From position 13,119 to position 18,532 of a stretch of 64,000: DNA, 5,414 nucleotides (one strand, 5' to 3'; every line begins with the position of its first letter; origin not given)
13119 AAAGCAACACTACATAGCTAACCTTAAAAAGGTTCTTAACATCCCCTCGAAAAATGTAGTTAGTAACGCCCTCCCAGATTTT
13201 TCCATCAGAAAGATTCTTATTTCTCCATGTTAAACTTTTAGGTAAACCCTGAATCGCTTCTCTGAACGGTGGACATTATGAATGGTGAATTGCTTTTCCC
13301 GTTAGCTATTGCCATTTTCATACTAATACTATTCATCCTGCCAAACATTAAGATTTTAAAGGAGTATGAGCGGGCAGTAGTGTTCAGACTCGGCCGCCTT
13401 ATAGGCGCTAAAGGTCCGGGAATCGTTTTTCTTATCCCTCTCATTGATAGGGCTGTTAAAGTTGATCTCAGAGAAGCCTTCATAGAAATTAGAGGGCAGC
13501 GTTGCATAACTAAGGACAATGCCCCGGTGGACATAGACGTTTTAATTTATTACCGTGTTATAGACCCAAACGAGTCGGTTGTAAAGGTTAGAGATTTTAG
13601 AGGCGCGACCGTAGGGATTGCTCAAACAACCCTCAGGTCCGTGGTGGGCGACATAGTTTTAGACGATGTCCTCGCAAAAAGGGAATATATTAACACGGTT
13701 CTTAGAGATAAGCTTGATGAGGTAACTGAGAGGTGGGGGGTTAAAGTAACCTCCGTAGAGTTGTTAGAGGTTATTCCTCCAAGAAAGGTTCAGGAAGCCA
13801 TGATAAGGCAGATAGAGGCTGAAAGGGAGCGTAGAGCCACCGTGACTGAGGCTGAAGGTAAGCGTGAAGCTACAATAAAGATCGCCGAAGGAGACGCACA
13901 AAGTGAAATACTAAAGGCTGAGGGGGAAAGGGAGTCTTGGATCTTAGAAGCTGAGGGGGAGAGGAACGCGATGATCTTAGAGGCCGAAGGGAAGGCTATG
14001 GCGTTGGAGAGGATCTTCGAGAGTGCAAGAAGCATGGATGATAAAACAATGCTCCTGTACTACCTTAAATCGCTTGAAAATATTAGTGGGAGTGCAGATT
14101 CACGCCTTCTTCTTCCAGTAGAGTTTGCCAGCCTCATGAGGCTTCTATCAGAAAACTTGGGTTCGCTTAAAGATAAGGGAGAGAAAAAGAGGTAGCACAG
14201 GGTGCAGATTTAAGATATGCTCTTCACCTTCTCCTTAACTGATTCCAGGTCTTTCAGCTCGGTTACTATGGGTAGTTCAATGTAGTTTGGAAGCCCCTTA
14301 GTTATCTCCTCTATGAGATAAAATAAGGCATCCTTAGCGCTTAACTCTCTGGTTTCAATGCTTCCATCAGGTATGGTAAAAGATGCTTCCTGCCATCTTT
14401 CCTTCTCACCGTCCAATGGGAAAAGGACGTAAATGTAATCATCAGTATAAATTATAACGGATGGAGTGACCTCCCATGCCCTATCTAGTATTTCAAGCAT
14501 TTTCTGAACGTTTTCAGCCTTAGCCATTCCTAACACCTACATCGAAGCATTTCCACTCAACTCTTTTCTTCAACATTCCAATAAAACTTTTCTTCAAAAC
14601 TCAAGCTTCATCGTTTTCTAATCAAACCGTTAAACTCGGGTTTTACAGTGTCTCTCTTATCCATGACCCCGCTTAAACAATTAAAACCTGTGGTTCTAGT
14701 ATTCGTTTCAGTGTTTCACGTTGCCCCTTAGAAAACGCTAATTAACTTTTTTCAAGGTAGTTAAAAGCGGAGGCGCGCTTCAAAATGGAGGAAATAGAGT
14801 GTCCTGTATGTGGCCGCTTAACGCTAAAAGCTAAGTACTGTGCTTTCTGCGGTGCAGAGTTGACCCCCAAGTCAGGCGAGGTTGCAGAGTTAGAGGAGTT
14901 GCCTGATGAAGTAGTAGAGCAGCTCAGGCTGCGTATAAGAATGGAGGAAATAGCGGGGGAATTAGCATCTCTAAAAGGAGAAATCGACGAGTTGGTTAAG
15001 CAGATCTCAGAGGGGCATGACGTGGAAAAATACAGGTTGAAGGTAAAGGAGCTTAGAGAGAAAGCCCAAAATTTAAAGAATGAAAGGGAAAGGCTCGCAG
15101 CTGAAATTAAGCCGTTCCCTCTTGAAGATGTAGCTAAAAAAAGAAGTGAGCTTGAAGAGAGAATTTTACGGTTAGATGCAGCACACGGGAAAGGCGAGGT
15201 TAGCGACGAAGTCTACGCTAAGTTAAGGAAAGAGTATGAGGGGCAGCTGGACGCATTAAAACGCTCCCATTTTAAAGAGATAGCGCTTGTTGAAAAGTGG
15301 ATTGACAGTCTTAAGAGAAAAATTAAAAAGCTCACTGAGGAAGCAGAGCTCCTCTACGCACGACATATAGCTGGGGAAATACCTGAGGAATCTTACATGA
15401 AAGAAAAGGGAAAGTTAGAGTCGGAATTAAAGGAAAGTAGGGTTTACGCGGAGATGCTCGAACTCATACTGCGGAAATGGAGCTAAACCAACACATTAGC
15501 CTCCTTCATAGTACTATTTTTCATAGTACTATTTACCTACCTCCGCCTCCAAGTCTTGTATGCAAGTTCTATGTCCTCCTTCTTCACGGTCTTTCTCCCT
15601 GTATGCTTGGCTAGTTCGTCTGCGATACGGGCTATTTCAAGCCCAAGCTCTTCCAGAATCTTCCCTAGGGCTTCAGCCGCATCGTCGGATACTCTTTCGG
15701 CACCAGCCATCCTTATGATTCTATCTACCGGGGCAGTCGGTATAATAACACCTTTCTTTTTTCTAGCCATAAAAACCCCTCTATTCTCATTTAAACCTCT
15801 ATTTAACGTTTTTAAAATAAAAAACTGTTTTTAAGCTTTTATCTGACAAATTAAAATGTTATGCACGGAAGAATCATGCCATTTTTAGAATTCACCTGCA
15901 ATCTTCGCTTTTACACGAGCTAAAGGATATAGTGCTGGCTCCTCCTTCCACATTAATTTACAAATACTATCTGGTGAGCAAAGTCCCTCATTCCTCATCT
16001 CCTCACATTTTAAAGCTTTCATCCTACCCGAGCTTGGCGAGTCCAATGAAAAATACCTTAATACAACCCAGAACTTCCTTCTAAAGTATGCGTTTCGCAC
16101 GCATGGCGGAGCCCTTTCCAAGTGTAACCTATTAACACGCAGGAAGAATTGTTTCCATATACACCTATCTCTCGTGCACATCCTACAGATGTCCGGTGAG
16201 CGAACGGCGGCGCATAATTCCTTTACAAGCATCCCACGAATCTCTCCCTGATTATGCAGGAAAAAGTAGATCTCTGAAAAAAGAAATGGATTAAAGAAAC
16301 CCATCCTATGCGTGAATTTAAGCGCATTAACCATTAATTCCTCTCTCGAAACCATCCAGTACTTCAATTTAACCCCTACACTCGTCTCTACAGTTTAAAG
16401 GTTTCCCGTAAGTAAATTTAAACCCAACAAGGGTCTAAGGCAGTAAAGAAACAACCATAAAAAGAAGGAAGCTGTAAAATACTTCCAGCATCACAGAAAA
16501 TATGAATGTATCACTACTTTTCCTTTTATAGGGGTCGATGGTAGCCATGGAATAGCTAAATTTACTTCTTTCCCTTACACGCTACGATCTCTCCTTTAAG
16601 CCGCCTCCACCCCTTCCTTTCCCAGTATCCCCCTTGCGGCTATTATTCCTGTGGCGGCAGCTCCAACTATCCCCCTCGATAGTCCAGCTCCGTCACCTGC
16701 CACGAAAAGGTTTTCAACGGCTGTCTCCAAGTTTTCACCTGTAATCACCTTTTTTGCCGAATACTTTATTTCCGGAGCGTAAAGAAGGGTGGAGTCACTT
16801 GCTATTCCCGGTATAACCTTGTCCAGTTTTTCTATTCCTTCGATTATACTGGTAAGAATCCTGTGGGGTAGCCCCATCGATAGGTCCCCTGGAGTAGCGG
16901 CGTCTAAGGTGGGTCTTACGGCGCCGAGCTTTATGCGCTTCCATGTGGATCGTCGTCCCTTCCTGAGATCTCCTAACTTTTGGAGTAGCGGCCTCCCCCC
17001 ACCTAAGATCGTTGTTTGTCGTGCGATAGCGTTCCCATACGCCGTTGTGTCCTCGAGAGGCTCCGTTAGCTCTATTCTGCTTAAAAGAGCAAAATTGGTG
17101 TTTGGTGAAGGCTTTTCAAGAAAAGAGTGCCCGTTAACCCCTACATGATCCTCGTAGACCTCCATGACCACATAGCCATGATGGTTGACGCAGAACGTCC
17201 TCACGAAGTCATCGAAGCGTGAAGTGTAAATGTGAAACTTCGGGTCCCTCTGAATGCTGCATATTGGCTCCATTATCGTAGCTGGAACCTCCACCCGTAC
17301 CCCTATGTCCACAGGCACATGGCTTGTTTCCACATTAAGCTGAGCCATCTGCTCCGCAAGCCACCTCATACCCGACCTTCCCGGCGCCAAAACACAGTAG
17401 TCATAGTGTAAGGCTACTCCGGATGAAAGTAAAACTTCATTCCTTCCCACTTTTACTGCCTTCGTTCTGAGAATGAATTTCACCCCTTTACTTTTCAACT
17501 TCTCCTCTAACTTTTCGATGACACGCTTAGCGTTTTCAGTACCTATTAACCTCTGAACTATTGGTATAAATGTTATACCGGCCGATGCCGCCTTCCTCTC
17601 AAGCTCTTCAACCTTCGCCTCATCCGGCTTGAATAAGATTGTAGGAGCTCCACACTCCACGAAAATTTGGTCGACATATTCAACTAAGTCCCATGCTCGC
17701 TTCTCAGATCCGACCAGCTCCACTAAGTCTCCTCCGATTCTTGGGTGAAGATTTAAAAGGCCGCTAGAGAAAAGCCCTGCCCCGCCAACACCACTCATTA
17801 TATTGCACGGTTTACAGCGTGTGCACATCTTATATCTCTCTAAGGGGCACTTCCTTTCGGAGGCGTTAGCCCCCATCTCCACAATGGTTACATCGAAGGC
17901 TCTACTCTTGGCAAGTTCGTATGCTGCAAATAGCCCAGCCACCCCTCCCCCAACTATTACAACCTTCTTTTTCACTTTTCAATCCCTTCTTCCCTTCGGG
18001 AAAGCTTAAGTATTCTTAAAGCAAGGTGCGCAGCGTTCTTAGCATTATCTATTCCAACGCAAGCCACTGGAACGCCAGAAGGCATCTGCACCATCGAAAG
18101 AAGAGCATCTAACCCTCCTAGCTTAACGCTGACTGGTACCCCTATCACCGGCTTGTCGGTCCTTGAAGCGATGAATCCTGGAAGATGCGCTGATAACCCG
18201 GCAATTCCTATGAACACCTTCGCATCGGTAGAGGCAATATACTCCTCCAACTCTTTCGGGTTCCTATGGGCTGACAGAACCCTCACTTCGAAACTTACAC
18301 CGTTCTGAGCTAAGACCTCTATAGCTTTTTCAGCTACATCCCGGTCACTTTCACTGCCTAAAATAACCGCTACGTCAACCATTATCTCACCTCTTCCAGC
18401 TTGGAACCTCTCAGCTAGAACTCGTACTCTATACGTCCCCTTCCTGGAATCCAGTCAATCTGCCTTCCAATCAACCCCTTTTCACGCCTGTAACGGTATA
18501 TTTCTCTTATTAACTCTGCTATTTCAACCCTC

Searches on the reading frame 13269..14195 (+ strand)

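Call 7: search_protein_families(library=pfam, proteins=[window:13269-14195:+], max_evalue=0.00001)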
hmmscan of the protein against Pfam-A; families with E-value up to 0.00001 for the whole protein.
window:13269-14195:+ (308 aa): 1 family
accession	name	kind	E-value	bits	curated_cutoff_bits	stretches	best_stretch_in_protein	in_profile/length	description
PF01145.31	Band_7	-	1.5e-36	126.5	23.6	1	29-198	2-175/176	SPFH domain / Band 7 family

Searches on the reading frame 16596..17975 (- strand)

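Call 7: search_protein_families(library=pfam, proteins=[window:16596-17975:-], max_evalue=0.00001)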
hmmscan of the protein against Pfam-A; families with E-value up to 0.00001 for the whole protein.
window:16596-17975:- (459 aa): 6 families
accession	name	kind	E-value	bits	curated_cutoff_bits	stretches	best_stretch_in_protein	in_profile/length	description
PF07992.20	Pyr_redox_2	-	2.6e-16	60.3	26.1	1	3-46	1-43/291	Pyridine nucleotide-disulphide oxidoreductase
PF01266.30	DAO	-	1.2e-11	45.2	27.9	1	4-37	1-33/353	FAD dependent oxidoreductase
PF21688.3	FAD-depend_C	-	7.1e-09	36.6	27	1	255-403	43-195/197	FAD-dependent protein, C-terminal domain-like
PF01134.28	GIDA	-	1.9e-08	34.2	22.1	0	378-449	320-382/391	Glucose inhibited division protein A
PF00070.33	Pyr_redox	-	3.1e-07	31.3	22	0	4-38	1-34/82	Pyridine nucleotide-disulphide oxidoreductase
PF13450.12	NAD_binding_8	-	6e-06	26.9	21.9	1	7-37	1-30/68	NAD(P)-binding Rossmann-like domain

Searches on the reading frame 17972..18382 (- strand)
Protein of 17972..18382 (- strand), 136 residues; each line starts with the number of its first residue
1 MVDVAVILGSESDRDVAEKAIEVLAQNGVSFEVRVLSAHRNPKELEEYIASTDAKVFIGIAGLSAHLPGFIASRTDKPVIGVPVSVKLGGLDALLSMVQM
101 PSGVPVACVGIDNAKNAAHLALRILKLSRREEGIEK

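Call 7: search_protein_families(library=pfam, proteins=[window:17972-18382:-], max_evalue=0.00001)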
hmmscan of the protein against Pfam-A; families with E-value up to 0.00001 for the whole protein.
window:17972-18382:- (136 aa): 1 family
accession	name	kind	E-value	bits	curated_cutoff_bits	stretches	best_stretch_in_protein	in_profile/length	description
PF00731.26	AIRC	-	1.1e-50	171.4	30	1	4-130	2-132/148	AIR carboxylase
